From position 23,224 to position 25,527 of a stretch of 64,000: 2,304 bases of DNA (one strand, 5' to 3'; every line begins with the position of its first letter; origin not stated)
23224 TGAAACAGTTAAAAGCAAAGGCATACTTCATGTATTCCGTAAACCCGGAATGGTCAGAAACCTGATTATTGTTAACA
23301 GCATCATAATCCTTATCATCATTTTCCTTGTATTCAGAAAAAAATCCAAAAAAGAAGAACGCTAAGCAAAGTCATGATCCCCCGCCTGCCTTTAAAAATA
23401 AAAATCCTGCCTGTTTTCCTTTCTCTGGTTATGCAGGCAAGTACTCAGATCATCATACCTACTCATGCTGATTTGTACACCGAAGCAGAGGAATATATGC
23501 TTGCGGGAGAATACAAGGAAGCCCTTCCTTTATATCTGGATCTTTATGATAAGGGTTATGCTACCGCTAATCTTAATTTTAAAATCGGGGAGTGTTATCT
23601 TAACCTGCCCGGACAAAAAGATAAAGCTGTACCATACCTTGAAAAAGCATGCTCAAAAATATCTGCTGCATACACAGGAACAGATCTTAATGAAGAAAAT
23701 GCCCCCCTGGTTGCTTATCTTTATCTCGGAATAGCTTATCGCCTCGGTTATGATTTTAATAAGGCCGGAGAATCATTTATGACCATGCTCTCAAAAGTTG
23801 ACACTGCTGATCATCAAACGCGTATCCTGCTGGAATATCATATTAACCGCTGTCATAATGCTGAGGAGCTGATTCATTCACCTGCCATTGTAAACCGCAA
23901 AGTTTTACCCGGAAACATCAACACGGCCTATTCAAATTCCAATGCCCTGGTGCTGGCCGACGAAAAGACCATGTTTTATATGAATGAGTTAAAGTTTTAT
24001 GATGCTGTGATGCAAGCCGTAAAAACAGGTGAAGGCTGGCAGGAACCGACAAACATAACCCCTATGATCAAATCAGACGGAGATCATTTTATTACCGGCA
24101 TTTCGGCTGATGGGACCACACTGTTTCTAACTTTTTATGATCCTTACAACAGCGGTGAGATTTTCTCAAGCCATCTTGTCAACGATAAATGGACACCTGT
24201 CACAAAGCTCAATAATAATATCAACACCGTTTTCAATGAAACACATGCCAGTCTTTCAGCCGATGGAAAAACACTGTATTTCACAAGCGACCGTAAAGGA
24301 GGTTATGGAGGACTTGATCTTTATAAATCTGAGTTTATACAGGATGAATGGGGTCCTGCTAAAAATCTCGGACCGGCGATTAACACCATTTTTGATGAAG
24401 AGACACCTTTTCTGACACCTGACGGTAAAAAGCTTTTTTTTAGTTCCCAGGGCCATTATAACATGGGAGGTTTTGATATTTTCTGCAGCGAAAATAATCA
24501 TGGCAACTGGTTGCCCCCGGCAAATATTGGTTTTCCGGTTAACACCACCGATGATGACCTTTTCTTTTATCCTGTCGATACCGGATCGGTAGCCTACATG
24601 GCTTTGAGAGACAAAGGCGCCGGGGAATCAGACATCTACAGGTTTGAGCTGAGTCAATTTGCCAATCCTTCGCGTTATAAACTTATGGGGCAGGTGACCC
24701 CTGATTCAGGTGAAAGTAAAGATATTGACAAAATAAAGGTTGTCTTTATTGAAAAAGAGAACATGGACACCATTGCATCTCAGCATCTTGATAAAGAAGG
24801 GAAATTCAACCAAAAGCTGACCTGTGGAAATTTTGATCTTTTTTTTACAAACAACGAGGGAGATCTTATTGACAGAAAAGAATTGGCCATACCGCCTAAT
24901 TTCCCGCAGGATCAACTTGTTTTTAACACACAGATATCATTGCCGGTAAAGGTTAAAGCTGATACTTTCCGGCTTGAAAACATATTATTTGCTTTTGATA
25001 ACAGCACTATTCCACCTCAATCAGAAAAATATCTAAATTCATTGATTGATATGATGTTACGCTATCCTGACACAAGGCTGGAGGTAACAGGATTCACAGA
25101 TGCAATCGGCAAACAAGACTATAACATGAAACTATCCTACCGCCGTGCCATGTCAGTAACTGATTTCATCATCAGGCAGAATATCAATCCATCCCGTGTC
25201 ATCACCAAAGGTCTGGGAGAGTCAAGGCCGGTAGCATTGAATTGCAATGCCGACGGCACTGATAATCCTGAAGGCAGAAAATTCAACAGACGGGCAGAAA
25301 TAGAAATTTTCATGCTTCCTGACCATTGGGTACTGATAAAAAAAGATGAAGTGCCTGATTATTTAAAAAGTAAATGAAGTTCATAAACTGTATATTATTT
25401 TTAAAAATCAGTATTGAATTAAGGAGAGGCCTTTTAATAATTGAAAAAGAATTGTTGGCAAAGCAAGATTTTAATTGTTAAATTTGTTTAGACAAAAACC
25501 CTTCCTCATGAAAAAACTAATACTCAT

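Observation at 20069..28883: Tandem array of four paralogous TPR + PD40 beta-propeller proteins with different anchoring modules, a Tol-Pal-like domain set in a new arrangement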

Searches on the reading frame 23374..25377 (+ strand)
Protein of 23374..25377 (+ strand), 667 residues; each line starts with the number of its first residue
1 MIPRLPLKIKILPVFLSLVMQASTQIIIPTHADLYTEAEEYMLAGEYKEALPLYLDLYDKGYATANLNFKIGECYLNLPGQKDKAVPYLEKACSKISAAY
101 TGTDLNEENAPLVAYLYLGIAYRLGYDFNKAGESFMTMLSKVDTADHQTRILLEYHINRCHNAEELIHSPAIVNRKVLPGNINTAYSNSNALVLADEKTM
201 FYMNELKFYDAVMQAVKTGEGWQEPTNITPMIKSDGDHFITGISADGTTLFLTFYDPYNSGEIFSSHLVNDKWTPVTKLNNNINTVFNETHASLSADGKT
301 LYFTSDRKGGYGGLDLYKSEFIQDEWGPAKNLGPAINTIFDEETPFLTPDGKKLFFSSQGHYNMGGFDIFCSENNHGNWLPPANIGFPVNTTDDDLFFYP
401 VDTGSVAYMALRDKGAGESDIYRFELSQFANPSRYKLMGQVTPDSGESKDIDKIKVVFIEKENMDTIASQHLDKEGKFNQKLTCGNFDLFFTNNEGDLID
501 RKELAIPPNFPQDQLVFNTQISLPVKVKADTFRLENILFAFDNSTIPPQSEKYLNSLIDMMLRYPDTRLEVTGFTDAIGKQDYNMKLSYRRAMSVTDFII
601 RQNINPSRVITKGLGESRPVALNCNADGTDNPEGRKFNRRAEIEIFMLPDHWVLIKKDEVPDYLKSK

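Call 3: search_protein_families(library=pfam, proteins=[window:23374-25377:+], max_evalue=0.1)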
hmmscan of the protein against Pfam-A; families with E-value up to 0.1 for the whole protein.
window:23374-25377:+ (667 aa): 6 families
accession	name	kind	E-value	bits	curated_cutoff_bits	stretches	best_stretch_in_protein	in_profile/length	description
PF07676.18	PD40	-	2.6e-18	65.9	20.9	2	283-317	5-37/38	WD40-like Beta Propeller Repeat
PF00691.25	OmpA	-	1.1e-16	61.4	27.2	1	538-624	1-89/98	OmpA family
PF13174.12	TPR_6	-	0.0015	19.5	26.3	0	69-93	4-27/33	Tetratricopeptide repeat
PF13424.12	TPR_12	-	0.0088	16.7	30.1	1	32-93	10-72/77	Tetratricopeptide repeat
PF13432.12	TPR_16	-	0.014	16.2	32.7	1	35-93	1-58/65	Tetratricopeptide repeat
PF07719.23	TPR_2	-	0.035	14.7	27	0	34-54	4-24/34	Tetratricopeptide repeat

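Call 4: search_protein_families(library=ncbifam, proteins=[window:23374-25377:+], max_evalue=0.1)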
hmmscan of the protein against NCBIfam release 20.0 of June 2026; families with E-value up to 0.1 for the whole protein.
window:23374-25377:+ (667 aa): 37 families (the best 25 are shown)
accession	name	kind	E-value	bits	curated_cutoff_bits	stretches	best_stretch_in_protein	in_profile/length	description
NF053607.1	CHU_0125_OmpA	equivalog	3.2e-69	234.1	620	1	28-645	16-636/639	CHU_0125 family OmpA-like outer membrane integrity protein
NF052230.1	T9SS_PorE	exception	1.4e-68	231.8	600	1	35-622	22-602/648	PorE family type IX secretion system protein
NF053611.1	YiaD_Gzip_OmpA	equivalog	3.6e-29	101.9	175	1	535-645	102-206/206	YiaD family glycine zipper/OmpA-like lipoprotein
NF053612.1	anchor_PA1041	equivalog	8.5e-25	88.1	250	1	533-645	126-235/236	PA1041 family peptidoglycan-binding anchor lipoprotein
NF045787.1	OmpABordt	equivalog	3.1e-21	75.9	200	1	536-645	86-189/194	outer membrane protein OmpA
NF053585.1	OMP_LP_YfiB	equivalog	7.8e-20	71.4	128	1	535-643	56-158/163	outer membrane lipoprotein YfiB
NF053613.1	OMP_toxin_LptF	equivalog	5.4e-19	68.9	400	1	535-645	141-245/256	lipotoxin F family OmpA-related lipoprotein LptF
NF007804.1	PRK10510.1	equivalog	1.2e-16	60.8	307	1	535-644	112-215/219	OmpA family lipoprotein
NF008071.1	PRK10808.1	equivalog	5.1e-16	59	277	1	526-624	221-323/358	porin OmpA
NF033763.1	exchanger_TraB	exception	3e-15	55.2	700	1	533-646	390-498/522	outer membrane exchange protein TraB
TIGR03789.1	pdsO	hypoth_equivalog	3.9e-15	56.2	152.2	1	536-640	140-238/243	sortase-associated OmpA-like protein PdsO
TIGR02802.1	Pal_lipo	equivalog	1.7e-14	53.8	125.35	1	537-642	2-101/104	peptidoglycan-associated lipoprotein Pal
TIGR03350.1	type_VI_ompA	equivalog_domain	5.1e-11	42.7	139.8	1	537-645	32-137/137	type VI secretion system protein TssL, long form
NF006541.1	PRK09038.1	equivalog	8.8e-11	41.9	283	1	535-645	141-248/253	flagellar motor protein MotD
NF045788.1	Omp38Acinit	equivalog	6e-10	38.7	500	1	533-641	238-342/354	outer membrane protein Omp38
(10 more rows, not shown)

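Call 20: find_homologous_proteins(query=window:23374-25374:+, max_evalue=0.00001)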
Query window:23374-25374:+ (667 aa): 3694 proteins with E <= 0.00001 among 8000 candidates; the best 120 are listed.
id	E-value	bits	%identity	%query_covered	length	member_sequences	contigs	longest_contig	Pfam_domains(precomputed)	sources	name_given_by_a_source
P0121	0.0e+0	1547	100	100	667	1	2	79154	PF00691.26,PF07676.19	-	-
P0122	0.0e+0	1061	68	100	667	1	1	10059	PF00691.26,PF07676.19,PF13174.13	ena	-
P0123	0.0e+0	1035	66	100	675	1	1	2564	PF00691.26,PF07676.19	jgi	jgi:outer membrane protein OmpA-like peptidoglycan-associated protein/tetratricopeptide (TPR) repeat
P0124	9.2e-298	1007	65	100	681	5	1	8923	PF00691.26,PF12866.14,PF07676.19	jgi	-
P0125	5.0e-296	1002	63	100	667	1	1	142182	PF00691.26,PF07676.19,PF13174.13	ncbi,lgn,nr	ncbi:MAG: PD40 domain-containing protein [Bacteroidales bacterium]|nr:PD40 domain-containing protein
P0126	9.5e-288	974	62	100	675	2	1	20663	PF00691.26,PF07676.19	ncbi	-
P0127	2.1e-275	934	60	100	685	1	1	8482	PF00691.26,PF07676.19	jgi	jgi:outer membrane protein OmpA-like peptidoglycan-associated protein/YHS domain-containing protein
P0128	1.1e-274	931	60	100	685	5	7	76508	PF00691.26,PF07676.19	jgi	jgi:outer membrane protein OmpA-like peptidoglycan-associated protein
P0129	2.6e-274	930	62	98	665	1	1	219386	PF00691.26,PF07676.19,PF13174.13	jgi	jgi:outer membrane protein OmpA-like peptidoglycan-associated protein/tetratricopeptide (TPR) repeat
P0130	2.9e-271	920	60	100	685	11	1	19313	PF00691.26,PF07676.19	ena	-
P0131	1.8e-269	914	60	100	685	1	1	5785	PF00691.26,PF07676.19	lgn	-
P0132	3.8e-268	910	59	100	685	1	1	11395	PF00691.26,PF07676.19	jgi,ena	jgi:outer membrane protein OmpA-like peptidoglycan-associated protein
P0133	5.7e-262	889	58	99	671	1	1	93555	PF00691.26,PF07676.19,PF13174.13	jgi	jgi:outer membrane protein OmpA-like peptidoglycan-associated protein/Tol biopolymer transport syste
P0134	2.0e-255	868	57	100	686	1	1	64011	PF00691.26,PF07676.19,PF07719.24,PF13174.13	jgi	jgi:outer membrane protein OmpA-like peptidoglycan-associated protein/tetratricopeptide (TPR) repeat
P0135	8.6e-254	862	57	98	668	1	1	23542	PF00691.26,PF13424.13,PF07676.19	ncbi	-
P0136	7.5e-253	859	55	97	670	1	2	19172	PF00691.26,PF07676.19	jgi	jgi:outer membrane protein OmpA-like peptidoglycan-associated protein/tetratricopeptide (TPR) repeat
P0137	1.0e-250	852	56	99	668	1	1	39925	PF00691.26,PF13424.13,PF07676.19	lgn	-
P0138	4.6e-248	843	56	98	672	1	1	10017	PF00691.26,PF13424.13,PF07676.19,PF13174.13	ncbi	-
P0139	2.0e-218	745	51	98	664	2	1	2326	PF00691.26,PF13424.13,PF13432.13,PF07676.19,PF13174.13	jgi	jgi:outer membrane protein OmpA-like peptidoglycan-associated protein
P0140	3.9e-215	734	51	99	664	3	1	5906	PF00691.26,PF07676.19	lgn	-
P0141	2.1e-214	732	51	96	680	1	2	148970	PF00691.26,PF07676.19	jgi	jgi:outer membrane protein OmpA-like peptidoglycan-associated protein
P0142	1.8e-213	729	51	98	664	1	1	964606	PF00691.26,PF07676.19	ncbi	-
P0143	9.3e-213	727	52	97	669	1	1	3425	PF00691.26,PF07676.19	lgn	-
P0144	1.5e-212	726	50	98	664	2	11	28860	PF00691.26,PF07676.19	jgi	jgi:outer membrane protein OmpA-like peptidoglycan-associated protein/tetratricopeptide (TPR) repeat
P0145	4.4e-212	724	51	97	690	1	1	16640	PF00691.26,PF07676.19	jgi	jgi:outer membrane protein OmpA-like peptidoglycan-associated protein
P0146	8.8e-212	723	51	97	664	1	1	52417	PF00691.26,PF07676.19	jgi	jgi:outer membrane protein OmpA-like peptidoglycan-associated protein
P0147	1.2e-211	723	51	96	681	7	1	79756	PF00691.26,PF13432.13,PF07676.19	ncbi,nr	ncbi:MAG TPA: OmpA family protein [Bacteroidales bacterium]|nr:OmpA family protein [Bacteroidales ba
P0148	1.1e-210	720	50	100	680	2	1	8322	PF00691.26,PF07676.19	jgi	jgi:outer membrane protein OmpA-like peptidoglycan-associated protein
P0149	2.7e-210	718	50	98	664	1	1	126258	PF00691.26,PF07676.19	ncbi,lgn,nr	ncbi:MAG: OmpA family protein [Bacteroidales bacterium]|nr:OmpA family protein [Bacteroidales bacter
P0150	1.5e-209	716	49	99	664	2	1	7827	PF00691.26,PF13432.13,PF07676.19,PF13174.13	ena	-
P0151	5.0e-209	714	50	98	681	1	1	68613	PF00691.26,PF07676.19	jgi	jgi:outer membrane protein OmpA-like peptidoglycan-associated protein/tetratricopeptide (TPR) repeat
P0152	1.2e-208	713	50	99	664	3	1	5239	PF00691.26,PF13432.13,PF07676.19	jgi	jgi:outer membrane protein OmpA-like peptidoglycan-associated protein/tetratricopeptide (TPR) repeat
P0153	1.2e-208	713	49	98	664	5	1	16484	PF00691.26,PF13432.13,PF07676.19,PF13174.13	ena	-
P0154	1.4e-208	713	50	98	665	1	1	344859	PF00691.26,PF07676.19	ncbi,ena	-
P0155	2.2e-207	709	49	100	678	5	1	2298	PF00691.26,PF13432.13,PF07676.19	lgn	-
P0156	3.7e-207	708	48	99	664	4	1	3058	PF00691.26,PF07676.19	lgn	-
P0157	2.5e-206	705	47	99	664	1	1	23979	PF00691.26,PF07676.19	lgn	-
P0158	2.9e-206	705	50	98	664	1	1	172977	PF00691.26,PF07676.19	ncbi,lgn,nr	ncbi:MAG TPA: OmpA family protein [Bacteroidales bacterium]|nr:OmpA family protein [Bacteroidales ba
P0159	4.1e-206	705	48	98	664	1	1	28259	PF00691.26,PF13432.13,PF07676.19,PF13174.13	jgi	jgi:outer membrane protein OmpA-like peptidoglycan-associated protein/tetratricopeptide (TPR) repeat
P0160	1.7e-205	703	48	99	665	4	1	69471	PF00691.26,PF07676.19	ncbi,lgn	-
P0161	3.2e-205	702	49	99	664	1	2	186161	PF00691.26,PF26549.1,PF07676.19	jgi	jgi:outer membrane protein OmpA-like peptidoglycan-associated protein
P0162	3.5e-205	701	48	99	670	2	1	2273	PF00691.26,PF07676.19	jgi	jgi:outer membrane protein OmpA-like peptidoglycan-associated protein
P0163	8.2e-205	700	48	98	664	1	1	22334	PF00691.26,PF07676.19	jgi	jgi:outer membrane protein OmpA-like peptidoglycan-associated protein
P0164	1.4e-204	699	50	96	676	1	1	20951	PF00691.26,PF13432.13,PF07676.19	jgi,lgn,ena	-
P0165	2.9e-204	698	48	99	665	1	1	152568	PF00691.26,PF13432.13,PF07676.19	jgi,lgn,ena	-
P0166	1.0e-203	697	48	99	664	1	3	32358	PF00691.26,PF13432.13,PF07676.19,PF13174.13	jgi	jgi:outer membrane protein OmpA-like peptidoglycan-associated protein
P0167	1.4e-203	696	50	97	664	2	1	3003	PF00691.26,PF07676.19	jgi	-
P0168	2.1e-203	696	49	99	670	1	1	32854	PF00691.26,PF07676.19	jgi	jgi:outer membrane protein OmpA-like peptidoglycan-associated protein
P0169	2.2e-203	696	48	98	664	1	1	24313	PF00691.26,PF13432.13,PF07676.19,PF13174.13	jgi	jgi:outer membrane protein OmpA-like peptidoglycan-associated protein/tetratricopeptide (TPR) repeat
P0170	2.7e-203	695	48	98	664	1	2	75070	PF00691.26,PF07676.19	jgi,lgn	jgi:outer membrane protein OmpA-like peptidoglycan-associated protein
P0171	6.0e-203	694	49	99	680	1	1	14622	PF00691.26,PF07676.19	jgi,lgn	jgi:outer membrane protein OmpA-like peptidoglycan-associated protein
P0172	4.3e-202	691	50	96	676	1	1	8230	PF00691.26,PF07676.19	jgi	jgi:outer membrane protein OmpA-like peptidoglycan-associated protein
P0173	5.9e-202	691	48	98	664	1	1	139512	PF00691.26,PF13432.13,PF07676.19,PF13174.13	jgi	jgi:outer membrane protein OmpA-like peptidoglycan-associated protein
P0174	7.5e-202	690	48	96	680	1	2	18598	PF00691.26,PF07676.19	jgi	jgi:outer membrane protein OmpA-like peptidoglycan-associated protein/tetratricopeptide (TPR) repeat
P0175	9.1e-202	690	48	99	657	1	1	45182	PF00691.26,PF07676.19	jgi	jgi:outer membrane protein OmpA-like peptidoglycan-associated protein/tetratricopeptide (TPR) repeat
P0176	1.4e-201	690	48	96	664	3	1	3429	PF00691.26,PF07676.19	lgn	-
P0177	4.2e-201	688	47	96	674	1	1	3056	PF00691.26,PF07676.19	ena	-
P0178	6.3e-201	687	47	99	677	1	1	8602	PF00691.26,PF07676.19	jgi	jgi:outer membrane protein OmpA-like peptidoglycan-associated protein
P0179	9.8e-201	687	48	99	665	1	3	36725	PF00691.26,PF07676.19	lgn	-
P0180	1.2e-200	686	49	94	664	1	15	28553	PF00691.26,PF07676.19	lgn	-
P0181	1.9e-199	683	48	99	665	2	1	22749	PF00691.26,PF07676.19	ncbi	-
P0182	2.7e-199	682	47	99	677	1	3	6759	PF00691.26,PF07676.19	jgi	jgi:outer membrane protein OmpA-like peptidoglycan-associated protein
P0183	4.0e-199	681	47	99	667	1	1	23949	PF00691.26,PF07676.19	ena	-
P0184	8.5e-199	680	48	99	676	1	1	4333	PF00691.26,PF07676.19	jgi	jgi:outer membrane protein OmpA-like peptidoglycan-associated protein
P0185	8.9e-199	680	48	99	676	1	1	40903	PF00691.26,PF07676.19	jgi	jgi:outer membrane protein OmpA-like peptidoglycan-associated protein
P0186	1.1e-198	680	47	99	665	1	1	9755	PF00691.26,PF07676.19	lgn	-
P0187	2.0e-198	679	47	99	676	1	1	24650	PF00691.26,PF07676.19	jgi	jgi:outer membrane protein OmpA-like peptidoglycan-associated protein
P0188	2.9e-198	679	47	96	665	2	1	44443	PF00691.26,PF26549.1,PF07676.19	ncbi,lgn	-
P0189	2.9e-198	679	48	96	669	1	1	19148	PF00691.26,PF07676.19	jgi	jgi:outer membrane protein OmpA-like peptidoglycan-associated protein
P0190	3.0e-198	679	47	99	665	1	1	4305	PF00691.26,PF07676.19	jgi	jgi:outer membrane protein OmpA-like peptidoglycan-associated protein/tetratricopeptide (TPR) repeat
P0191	6.2e-198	678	47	97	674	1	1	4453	PF00691.26,PF07676.19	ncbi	-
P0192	6.6e-198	677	48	98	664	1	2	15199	PF00691.26,PF07676.19,PF13174.13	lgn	-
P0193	8.6e-198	677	47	97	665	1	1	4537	PF00691.26,PF00515.35,PF13424.13,PF13432.13,PF07676.19,PF07719.24,PF13174.13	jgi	jgi:outer membrane protein OmpA-like peptidoglycan-associated protein/tetratricopeptide (TPR) repeat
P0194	9.1e-198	677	48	99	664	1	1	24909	PF00691.26,PF13432.13,PF07676.19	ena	-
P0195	1.1e-197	677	48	96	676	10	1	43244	PF00691.26,PF07676.19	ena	-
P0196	2.7e-197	675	47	98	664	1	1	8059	PF00691.26,PF07676.19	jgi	jgi:outer membrane protein OmpA-like peptidoglycan-associated protein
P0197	3.1e-197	675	47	99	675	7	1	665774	PF00691.26,PF07676.19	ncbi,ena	-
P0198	3.5e-197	675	48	98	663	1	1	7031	PF00691.26,PF07676.19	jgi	jgi:outer membrane protein OmpA-like peptidoglycan-associated protein/tetratricopeptide (TPR) repeat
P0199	5.9e-197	674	48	96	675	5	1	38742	PF00691.26,PF07676.19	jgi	jgi:outer membrane protein OmpA-like peptidoglycan-associated protein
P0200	1.3e-196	673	47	98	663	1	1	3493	PF00691.26,PF07676.19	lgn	-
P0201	7.8e-196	671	45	99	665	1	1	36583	PF00691.26,PF07676.19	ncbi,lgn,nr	ncbi:MAG: PD40 domain-containing protein [Bacteroidales bacterium]|nr:PD40 domain-containing protein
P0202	1.6e-195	670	47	100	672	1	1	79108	PF00691.26,PF07676.19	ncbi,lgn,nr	ncbi:MAG: OmpA family protein [Bacteroidales bacterium]|nr:OmpA family protein [Bacteroidales bacter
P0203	1.7e-195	669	47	99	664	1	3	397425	PF00691.26,PF07676.19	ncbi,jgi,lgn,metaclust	jgi:outer membrane protein OmpA-like peptidoglycan-associated protein|metaclust:\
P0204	2.2e-195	669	47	96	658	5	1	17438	PF00691.26,PF07676.19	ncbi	-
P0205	5.1e-195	668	47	99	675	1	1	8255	PF00691.26,PF07676.19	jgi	jgi:outer membrane protein OmpA-like peptidoglycan-associated protein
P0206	2.7e-194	665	46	98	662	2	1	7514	PF00691.26,PF07676.19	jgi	jgi:outer membrane protein OmpA-like peptidoglycan-associated protein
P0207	2.7e-194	665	47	99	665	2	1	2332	PF00691.26,PF13432.13,PF07676.19,PF13174.13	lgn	-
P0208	7.8e-194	664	47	98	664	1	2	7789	PF00691.26,PF07676.19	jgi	jgi:outer membrane protein OmpA-like peptidoglycan-associated protein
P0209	1.8e-193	663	46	99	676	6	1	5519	PF00691.26,PF07676.19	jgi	jgi:outer membrane protein OmpA-like peptidoglycan-associated protein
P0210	3.0e-191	655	46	99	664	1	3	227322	PF00691.26,PF13432.13,PF07676.19,PF13174.13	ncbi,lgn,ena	-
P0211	1.1e-190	654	46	99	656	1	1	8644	PF00691.26,PF07676.19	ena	-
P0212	1.3e-190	653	48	95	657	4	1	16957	PF00691.26,PF07676.19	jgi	-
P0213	1.4e-190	653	46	99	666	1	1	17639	PF00691.26,PF07676.19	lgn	-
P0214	3.0e-190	652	47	96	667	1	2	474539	PF00691.26,PF13620.13,PF07676.19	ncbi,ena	-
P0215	3.2e-190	652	45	98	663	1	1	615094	PF00691.26,PF07676.19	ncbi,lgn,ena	-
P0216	3.9e-190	652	45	98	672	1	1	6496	PF00691.26,PF13424.13,PF07676.19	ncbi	-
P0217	1.1e-189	650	47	99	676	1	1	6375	PF00691.26,PF26549.1,PF07676.19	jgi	jgi:outer membrane protein OmpA-like peptidoglycan-associated protein/tetratricopeptide (TPR) repeat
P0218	2.6e-189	649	46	98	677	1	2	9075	PF00691.26,PF07676.19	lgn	-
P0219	2.6e-189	649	47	96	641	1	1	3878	PF00691.26,PF13432.13,PF07676.19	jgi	jgi:outer membrane protein OmpA-like peptidoglycan-associated protein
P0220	3.9e-188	645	45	99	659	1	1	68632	PF00691.26,PF07676.19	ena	-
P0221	1.0e-187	644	48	96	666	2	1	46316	PF00691.26,PF13715.13,PF13620.13,PF07676.19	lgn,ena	-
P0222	4.6e-187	642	48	98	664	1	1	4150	PF00691.26,PF13432.13,PF07676.19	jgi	-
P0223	1.9e-186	640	46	99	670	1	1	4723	PF00691.26,PF07676.19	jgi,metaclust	metaclust:\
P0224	3.0e-186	639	47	94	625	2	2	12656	PF00691.26,PF07676.19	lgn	-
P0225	6.2e-186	638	46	98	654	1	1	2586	PF00691.26,PF07676.19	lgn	-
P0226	8.1e-186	637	46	99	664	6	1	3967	PF00691.26,PF13432.13,PF07676.19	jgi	jgi:outer membrane protein OmpA-like peptidoglycan-associated protein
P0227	1.3e-185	637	46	96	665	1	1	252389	PF00691.26,PF07676.19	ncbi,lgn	-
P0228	3.7e-185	635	46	98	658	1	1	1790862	PF00691.26,PF13432.13,PF07676.19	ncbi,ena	-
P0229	1.2e-184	634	45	98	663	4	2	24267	PF00691.26,PF07676.19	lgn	-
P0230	1.8e-184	633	46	100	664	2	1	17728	PF00691.26,PF07676.19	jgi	jgi:outer membrane protein OmpA-like peptidoglycan-associated protein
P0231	1.9e-184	633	46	98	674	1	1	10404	PF00691.26,PF13424.13,PF07676.19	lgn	-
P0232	8.6e-184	631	46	95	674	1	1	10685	PF00691.26,PF13424.13,PF07676.19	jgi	jgi:outer membrane protein OmpA-like peptidoglycan-associated protein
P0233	1.6e-183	630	45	98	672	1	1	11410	PF00691.26,PF13424.13,PF07676.19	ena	-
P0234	4.7e-183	628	45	99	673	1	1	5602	PF00691.26,PF00515.35,PF07676.19,PF07719.24,PF13174.13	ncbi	-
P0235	1.1e-182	627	45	95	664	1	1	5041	PF00691.26,PF07676.19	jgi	jgi:outer membrane protein OmpA-like peptidoglycan-associated protein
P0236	2.4e-182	626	46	95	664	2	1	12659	PF00691.26,PF13432.13,PF07676.19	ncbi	-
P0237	2.9e-182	626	45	98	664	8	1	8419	PF00691.26,PF13432.13,PF07676.19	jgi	jgi:outer membrane protein OmpA-like peptidoglycan-associated protein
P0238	2.6e-180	619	45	99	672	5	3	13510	PF00691.26,PF07676.19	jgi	jgi:outer membrane protein OmpA-like peptidoglycan-associated protein/tetratricopeptide (TPR) repeat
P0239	7.3e-180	618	44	96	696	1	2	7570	PF00691.26,PF07676.19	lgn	-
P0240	8.1e-180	618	45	99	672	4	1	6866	PF00691.26,PF07676.19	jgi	jgi:outer membrane protein OmpA-like peptidoglycan-associated protein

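Call 32: search_solved_structures(query=window:23374-25374:+, max_evalue=0.001, show_alignments=1)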
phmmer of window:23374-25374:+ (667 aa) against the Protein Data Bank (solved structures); distinct sequences matched with E-value up to 0.001: 45.
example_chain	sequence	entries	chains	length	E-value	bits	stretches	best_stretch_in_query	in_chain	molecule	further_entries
7f4v_aB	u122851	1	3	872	2.1e-21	79.3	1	533-645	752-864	Photosystem I P700 chlorophyll a apoprotein A2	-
6jfw_A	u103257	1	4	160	2e-17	66.1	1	535-648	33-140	PA0833-PD protein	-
5u1h_A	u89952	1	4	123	6.7e-17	64.4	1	536-645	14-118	Outer membrane porin F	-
2k1s_A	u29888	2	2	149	1.9e-16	62.9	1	535-651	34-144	Inner membrane lipoprotein yiaD | Probable lipoprotein YiaD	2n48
5wtp_A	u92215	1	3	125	1.3e-15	60.2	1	535-645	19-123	OmpA family protein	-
5wtl_A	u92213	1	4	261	9.1e-15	57.3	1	535-645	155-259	OmpA family protein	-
4rha_A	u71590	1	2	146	2.5e-14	55.9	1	528-624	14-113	Outer membrane protein A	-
4erh_A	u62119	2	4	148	2.6e-14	55.9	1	528-624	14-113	Outer membrane protein A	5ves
2mqe_A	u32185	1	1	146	1.2e-13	53.6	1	528-624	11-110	OmpA domain protein transmembrane region-containing protein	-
2lbt_A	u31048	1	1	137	1.3e-13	53.5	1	537-645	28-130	Uncharacterized protein Rv0899/MT0922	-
2lca_A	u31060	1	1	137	1.8e-13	53.1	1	537-645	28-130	Uncharacterized protein Rv0899/MT0922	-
2kgw_A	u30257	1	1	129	2.3e-13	52.7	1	537-644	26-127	Outer membrane protein A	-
5nhx_A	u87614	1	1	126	3.3e-13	52.2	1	535-624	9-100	Outer membrane protein A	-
6top_B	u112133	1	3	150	3.8e-13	52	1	533-623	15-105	OmpA family protein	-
6top_A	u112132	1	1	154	4e-13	51.9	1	533-623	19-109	OmpA family protein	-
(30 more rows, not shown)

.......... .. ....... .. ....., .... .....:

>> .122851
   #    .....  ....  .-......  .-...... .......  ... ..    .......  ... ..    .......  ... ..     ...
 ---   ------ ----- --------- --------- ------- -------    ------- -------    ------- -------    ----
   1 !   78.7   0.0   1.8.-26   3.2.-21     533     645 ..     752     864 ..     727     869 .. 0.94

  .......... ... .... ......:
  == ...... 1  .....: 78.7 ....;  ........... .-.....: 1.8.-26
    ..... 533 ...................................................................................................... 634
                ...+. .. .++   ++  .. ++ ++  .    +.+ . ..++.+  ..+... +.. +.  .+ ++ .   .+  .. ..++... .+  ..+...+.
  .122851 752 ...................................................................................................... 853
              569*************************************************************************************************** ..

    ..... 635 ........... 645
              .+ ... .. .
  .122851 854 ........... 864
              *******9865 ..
